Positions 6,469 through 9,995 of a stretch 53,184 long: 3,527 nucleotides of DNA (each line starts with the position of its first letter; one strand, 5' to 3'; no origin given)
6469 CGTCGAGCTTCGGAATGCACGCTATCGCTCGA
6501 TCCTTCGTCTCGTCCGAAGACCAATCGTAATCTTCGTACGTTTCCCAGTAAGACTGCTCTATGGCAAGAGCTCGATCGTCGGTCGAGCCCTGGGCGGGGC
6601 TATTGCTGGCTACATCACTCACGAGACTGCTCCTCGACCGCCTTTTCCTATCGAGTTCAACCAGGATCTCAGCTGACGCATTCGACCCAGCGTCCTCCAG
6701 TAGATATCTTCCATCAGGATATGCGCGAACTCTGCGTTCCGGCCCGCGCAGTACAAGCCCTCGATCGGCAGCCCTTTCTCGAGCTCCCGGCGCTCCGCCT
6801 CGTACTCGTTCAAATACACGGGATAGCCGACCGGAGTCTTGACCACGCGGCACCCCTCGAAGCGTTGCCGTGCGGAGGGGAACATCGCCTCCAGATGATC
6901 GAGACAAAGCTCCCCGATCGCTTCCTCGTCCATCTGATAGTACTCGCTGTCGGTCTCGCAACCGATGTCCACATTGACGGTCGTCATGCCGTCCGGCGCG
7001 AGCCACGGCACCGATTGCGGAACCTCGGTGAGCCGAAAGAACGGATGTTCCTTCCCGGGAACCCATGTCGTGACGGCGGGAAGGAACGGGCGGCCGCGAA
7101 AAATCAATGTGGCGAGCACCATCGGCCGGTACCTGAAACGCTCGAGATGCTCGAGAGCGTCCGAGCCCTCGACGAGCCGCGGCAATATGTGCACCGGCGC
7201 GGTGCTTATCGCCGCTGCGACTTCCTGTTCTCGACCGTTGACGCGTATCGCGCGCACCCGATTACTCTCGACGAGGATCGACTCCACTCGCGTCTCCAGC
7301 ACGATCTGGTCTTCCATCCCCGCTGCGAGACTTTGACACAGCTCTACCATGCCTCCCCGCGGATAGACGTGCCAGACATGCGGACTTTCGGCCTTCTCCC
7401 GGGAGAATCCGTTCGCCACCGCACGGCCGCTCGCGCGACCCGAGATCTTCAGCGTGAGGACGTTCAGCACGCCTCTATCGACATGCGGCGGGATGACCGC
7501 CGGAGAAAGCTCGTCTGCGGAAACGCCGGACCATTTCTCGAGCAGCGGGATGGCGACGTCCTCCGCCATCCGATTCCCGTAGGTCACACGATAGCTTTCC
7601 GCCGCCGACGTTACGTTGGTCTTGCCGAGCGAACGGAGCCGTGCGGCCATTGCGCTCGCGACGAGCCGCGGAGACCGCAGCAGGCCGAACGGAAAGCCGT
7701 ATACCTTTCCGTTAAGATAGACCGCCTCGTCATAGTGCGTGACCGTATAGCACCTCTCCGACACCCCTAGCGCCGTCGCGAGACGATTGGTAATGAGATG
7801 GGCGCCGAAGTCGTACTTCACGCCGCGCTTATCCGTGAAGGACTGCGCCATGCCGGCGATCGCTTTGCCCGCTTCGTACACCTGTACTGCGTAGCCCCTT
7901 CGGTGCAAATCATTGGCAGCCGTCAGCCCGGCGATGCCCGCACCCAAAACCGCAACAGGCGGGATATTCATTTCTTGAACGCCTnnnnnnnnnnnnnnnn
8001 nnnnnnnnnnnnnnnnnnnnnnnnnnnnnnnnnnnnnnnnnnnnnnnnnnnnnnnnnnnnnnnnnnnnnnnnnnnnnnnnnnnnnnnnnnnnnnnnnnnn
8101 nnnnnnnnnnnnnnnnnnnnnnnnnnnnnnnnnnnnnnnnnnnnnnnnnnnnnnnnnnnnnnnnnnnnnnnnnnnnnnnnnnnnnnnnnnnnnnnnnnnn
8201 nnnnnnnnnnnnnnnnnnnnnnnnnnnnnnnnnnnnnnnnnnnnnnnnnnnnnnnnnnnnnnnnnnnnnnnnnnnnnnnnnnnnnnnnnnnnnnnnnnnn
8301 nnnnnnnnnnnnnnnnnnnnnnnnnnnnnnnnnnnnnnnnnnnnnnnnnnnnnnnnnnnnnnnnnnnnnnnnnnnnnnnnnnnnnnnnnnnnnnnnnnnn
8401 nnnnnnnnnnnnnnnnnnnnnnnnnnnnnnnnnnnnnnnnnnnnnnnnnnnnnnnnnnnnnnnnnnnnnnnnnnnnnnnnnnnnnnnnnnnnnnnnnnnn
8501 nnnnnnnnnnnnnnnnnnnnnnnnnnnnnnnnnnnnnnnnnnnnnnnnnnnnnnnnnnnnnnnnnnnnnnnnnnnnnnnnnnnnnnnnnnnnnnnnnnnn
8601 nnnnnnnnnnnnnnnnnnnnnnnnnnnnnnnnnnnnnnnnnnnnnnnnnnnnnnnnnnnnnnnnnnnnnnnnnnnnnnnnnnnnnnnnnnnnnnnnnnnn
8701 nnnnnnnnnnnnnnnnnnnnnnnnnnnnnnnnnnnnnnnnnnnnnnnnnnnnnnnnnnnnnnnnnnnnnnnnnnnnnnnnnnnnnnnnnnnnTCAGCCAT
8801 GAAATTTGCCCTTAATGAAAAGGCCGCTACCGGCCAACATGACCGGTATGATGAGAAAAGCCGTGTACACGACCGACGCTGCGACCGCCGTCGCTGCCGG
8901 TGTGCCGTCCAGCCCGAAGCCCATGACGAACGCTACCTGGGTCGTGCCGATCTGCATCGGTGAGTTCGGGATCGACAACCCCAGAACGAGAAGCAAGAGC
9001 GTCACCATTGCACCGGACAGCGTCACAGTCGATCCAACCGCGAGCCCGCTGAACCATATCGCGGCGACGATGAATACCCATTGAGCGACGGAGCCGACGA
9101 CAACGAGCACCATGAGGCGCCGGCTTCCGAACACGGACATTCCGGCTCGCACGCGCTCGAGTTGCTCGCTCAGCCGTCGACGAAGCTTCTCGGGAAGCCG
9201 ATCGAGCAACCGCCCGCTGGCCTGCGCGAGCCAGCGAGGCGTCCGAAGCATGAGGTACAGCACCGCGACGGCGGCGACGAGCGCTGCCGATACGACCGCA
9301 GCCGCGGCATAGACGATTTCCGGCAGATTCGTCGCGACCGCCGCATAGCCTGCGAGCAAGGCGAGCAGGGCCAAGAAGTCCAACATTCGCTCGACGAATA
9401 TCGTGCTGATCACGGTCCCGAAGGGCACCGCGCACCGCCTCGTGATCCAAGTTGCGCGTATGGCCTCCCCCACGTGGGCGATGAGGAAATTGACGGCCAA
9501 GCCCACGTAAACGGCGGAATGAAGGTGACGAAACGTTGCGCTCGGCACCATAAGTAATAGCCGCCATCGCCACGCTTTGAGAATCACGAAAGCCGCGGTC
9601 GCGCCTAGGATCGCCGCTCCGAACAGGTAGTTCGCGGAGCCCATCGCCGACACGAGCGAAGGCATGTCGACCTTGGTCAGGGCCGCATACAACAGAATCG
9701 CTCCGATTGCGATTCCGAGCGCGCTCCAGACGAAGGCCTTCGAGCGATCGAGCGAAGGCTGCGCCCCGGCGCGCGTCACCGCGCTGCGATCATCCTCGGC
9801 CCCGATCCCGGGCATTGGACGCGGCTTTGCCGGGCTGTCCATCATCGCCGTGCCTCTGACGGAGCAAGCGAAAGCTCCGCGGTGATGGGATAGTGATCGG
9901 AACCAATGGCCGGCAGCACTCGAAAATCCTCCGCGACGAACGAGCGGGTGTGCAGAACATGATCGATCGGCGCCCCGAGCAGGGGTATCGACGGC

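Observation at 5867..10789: Translationally coupled five-gene operon with no pathway I can name: EEP phosphoesterase, UPF0104 flippase-like protein, Zn-ribbon MTase-like protein, FAD oxidoreductase, SAM MTase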

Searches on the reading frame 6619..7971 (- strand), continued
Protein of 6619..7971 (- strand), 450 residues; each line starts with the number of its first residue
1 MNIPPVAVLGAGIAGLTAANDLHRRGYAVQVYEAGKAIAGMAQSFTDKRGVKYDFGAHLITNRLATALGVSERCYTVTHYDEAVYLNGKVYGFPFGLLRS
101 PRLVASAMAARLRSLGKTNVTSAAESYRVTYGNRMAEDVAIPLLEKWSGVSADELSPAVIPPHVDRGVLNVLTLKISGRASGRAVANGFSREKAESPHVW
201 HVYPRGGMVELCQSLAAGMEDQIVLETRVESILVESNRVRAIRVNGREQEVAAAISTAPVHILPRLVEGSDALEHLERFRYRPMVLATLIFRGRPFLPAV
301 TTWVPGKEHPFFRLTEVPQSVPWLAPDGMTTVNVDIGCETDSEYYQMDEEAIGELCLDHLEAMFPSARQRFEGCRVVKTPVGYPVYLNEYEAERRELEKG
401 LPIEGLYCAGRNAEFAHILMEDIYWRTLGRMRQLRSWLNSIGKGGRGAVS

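Call 53: fold_search(model_id=the predicted structure, library=pdb)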
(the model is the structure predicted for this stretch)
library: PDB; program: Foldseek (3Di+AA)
matches with E <= 10: 1882; with E <= 0.001: 1066
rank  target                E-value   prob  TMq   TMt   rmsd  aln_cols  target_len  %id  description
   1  2ivd_A                7.4e-27  1.00  0.75  0.75   5.3       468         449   21  Structure of protoporphyrinogen oxidase from Myxococcus xanthus with acifluorfen (released 2006-10-17)
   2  2ivd_B                1.0e-26  1.00  0.74  0.74   6.0       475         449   21  Structure of protoporphyrinogen oxidase from Myxococcus xanthus with acifluorfen (released 2006-10-17)
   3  2ive_A                1.8e-26  1.00  0.74  0.74   5.5       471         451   20  Structure of protoporphyrinogen oxidase from Myxococcus xanthus (released 2006-10-17)
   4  4dsg_B                4.7e-26  1.00  0.76  0.74   4.8       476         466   18  Crystal Structure of oxidized UDP-Galactopyranose mutase (released 2012-06-13)
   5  4dsg_A                4.7e-26  1.00  0.75  0.72   5.1       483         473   17  Crystal Structure of oxidized UDP-Galactopyranose mutase (released 2012-06-13)
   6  4dsh_B                5.7e-26  1.00  0.77  0.75   4.8       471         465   17  Crystal structure of reduced UDP-Galactopyranose mutase (released 2012-06-13)
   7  2ive_B                7.3e-26  1.00  0.75  0.75   5.2       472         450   19  Structure of protoporphyrinogen oxidase from Myxococcus xanthus (released 2006-10-17)
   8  9a78_B                9.9e-26  1.00  0.75  0.72   6.1       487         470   17  Integrative model of SYFB-CGOX by crosslinking MS and deep learning (released 2024-09-18)
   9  3ukh_A                3.6e-25  1.00  0.75  0.68   5.2       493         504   17  Crystal structure of udp-galactopyranose mutase from Aspergillus fumigatus in complex with UDPGALP (non-reduced) (released 2012-02-22)
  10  5vwu_A                4.9e-25  1.00  0.76  0.69   5.1       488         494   16  Crystal structure of oxidized Aspergillus fumigatus UDP-galactopyranose mutase complexed with NADH (released 2017-05-31)
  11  3ukh_F                5.5e-25  1.00  0.76  0.68   5.1       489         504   17  Crystal structure of udp-galactopyranose mutase from Aspergillus fumigatus in complex with UDPGALP (non-reduced) (released 2012-02-22)
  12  3ukp_A                6.7e-25  1.00  0.78  0.69   5.1       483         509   16  Crystal structure of R327A UDP-galactopyranose mutase from Aspergillus fumigatus in complex with UDPgalp (released 2012-02-22)
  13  3ukk_B                8.0e-25  1.00  0.72  0.64   5.3       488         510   17  Crystal structure of R182K-UDP-galactopuranose mutase from Aspergillus fumigatus in complex with UDPgalp (released 2012-02-22)
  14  3ukk_C                9.1e-25  1.00  0.75  0.67   5.2       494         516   17  Crystal structure of R182K-UDP-galactopuranose mutase from Aspergillus fumigatus in complex with UDPgalp (released 2012-02-22)
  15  3ukh_B                9.1e-25  1.00  0.74  0.66   5.6       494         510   16  Crystal structure of udp-galactopyranose mutase from Aspergillus fumigatus in complex with UDPGALP (non-reduced) (released 2012-02-22)
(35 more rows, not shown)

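Call 54: search_solved_structures(query=A2, max_evalue=0.01, show_alignments=3)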
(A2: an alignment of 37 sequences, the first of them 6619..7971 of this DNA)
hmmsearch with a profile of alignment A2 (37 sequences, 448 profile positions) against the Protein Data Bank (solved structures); distinct sequences matched with E-value up to 0.01: 165 (the best 60 are shown).
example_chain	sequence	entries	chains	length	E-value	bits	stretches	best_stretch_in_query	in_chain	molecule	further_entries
2ivd_A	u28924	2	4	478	2.1e-15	59.6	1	4-413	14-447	PROTOPORPHYRINOGEN OXIDASE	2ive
4dsg_A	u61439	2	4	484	3.3e-12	49.1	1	5-106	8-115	UDP-galactopyranose mutase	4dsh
8eej_B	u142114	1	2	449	3.9e-12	48.9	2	6-59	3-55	Amine oxidase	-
8een_B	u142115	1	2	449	3.9e-12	48.9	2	6-59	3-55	Amine oxidase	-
8eef_A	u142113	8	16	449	3.9e-12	48.9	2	6-59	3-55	Amine oxidase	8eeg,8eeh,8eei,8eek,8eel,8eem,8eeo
1sez_A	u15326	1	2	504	6.9e-12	48.1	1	5-413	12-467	Protoporphyrinogen oxidase, mitochondrial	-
3i6d_A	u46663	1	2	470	3.3e-11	45.8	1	109-377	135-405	Protoporphyrinogen oxidase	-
7eme_A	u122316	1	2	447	2.5e-10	43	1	5-65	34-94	NAD(P)/FAD-dependent oxidoreductase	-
4gu0_A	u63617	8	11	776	2.9e-10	42.7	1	6-85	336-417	Lysine-specific histone demethylase 1B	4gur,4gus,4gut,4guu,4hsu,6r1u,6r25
4gu1_A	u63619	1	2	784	3e-10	42.7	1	6-85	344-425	Lysine-specific histone demethylase 1B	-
7xe1_A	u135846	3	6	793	3.1e-10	42.6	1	6-85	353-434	Lysine-specific histone demethylase 1B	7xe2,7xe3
4fwe_A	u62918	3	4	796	3.1e-10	42.6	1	6-85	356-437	Lysine-specific histone demethylase 1B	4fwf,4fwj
4ech_A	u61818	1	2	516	2.7e-09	39.5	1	5-67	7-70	Polyamine oxidase FMS1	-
1xpq_A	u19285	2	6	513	2.8e-09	39.5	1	5-67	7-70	Polyamine oxidase FMS1 | FMS1 protein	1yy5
1rsg_A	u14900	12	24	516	2.8e-09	39.5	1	5-67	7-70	FMS1 protein | Polyamine oxidase FMS1 | fms1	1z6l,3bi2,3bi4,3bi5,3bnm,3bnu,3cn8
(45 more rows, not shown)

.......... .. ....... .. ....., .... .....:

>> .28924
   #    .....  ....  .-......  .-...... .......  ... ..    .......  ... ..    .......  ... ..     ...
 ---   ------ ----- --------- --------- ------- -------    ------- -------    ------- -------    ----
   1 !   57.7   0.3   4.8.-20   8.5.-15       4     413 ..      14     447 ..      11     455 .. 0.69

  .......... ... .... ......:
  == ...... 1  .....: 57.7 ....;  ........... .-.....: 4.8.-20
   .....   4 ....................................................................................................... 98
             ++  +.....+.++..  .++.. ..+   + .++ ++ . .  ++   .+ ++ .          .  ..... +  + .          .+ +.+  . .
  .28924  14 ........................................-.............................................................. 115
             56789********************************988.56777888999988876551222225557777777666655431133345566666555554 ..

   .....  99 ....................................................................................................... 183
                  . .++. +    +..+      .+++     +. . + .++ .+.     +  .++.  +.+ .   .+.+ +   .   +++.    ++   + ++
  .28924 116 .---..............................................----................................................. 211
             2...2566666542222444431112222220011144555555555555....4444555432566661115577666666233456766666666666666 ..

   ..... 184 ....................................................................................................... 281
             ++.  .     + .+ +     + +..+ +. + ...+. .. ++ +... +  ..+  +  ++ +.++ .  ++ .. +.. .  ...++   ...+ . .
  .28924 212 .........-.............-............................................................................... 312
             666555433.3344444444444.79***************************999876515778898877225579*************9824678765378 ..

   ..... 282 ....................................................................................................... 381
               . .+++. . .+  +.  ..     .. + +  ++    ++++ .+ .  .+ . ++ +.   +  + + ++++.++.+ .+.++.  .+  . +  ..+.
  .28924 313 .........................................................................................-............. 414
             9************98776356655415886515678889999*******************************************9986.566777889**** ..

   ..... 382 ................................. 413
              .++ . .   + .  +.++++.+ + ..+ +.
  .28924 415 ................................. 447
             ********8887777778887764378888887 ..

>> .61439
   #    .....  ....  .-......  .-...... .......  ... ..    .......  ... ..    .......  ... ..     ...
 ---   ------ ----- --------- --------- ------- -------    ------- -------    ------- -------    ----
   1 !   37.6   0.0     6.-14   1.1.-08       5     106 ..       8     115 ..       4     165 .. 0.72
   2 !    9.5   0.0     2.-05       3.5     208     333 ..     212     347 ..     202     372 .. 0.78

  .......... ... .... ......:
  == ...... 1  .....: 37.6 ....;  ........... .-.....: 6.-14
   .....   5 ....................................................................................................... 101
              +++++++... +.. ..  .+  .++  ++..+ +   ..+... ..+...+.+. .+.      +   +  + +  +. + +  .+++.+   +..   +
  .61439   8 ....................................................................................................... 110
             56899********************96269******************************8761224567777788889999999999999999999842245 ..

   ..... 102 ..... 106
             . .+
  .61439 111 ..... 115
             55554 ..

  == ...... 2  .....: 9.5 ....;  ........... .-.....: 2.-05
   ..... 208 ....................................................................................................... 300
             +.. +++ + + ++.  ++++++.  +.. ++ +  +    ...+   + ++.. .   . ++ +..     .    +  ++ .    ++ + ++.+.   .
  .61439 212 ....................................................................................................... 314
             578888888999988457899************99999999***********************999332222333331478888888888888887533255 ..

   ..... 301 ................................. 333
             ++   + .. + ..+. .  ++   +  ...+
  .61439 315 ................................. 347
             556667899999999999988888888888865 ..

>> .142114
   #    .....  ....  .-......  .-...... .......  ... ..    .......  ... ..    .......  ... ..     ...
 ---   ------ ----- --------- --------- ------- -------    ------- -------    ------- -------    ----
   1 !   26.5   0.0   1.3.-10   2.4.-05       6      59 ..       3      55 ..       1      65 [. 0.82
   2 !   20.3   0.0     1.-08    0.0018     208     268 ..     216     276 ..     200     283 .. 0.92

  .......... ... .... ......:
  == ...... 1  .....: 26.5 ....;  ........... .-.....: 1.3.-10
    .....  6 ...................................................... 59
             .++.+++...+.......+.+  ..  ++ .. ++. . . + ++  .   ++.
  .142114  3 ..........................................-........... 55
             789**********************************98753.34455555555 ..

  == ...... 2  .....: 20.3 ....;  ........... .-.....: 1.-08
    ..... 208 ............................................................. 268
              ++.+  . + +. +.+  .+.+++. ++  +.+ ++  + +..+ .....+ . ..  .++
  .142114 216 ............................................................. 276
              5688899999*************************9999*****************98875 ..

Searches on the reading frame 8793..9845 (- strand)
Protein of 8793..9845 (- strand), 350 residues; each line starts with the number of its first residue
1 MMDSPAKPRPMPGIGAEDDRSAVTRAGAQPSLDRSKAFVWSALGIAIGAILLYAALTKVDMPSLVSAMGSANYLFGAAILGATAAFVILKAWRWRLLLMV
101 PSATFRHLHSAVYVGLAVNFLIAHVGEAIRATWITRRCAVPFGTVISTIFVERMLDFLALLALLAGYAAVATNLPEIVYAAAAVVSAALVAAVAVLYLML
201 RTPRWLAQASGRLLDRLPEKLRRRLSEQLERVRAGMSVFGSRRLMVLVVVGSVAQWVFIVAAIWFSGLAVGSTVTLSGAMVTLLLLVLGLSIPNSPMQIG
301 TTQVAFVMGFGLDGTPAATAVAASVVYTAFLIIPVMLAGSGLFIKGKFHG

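Call 3: search_protein_families(library=pfam, proteins=[window:8793-9845:-], max_evalue=0.01)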
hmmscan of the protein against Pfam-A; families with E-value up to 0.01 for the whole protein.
window:8793-9845:- (350 aa): 1 family
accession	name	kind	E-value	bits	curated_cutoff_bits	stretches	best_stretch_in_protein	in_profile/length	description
PF03706.18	LPG_synthase_TM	-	6.8e-34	118.1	33.4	1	42-339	2-302/302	Lysylphosphatidylglycerol synthase TM region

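Call 4: search_protein_families(library=ncbifam, proteins=[window:8793-9845:-], max_evalue=0.01)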
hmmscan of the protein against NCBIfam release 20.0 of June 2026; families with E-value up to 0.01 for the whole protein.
window:8793-9845:- (350 aa): 1 family
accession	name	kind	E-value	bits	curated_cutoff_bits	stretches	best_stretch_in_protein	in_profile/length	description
TIGR00374.1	TIGR00374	subfamily_domain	4.1e-16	59.3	43.2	1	47-327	3-294/323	flippase-like domain-containing protein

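Call 72: search_solved_structures(query=window:8793-9845:-, max_evalue=1)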
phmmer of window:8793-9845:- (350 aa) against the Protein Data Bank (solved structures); distinct sequences matched with E-value up to 1: 1.
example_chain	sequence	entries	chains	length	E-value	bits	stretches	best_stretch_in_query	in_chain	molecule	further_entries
2d5u_A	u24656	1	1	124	0.29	13.6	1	180-249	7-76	N-glycanase 1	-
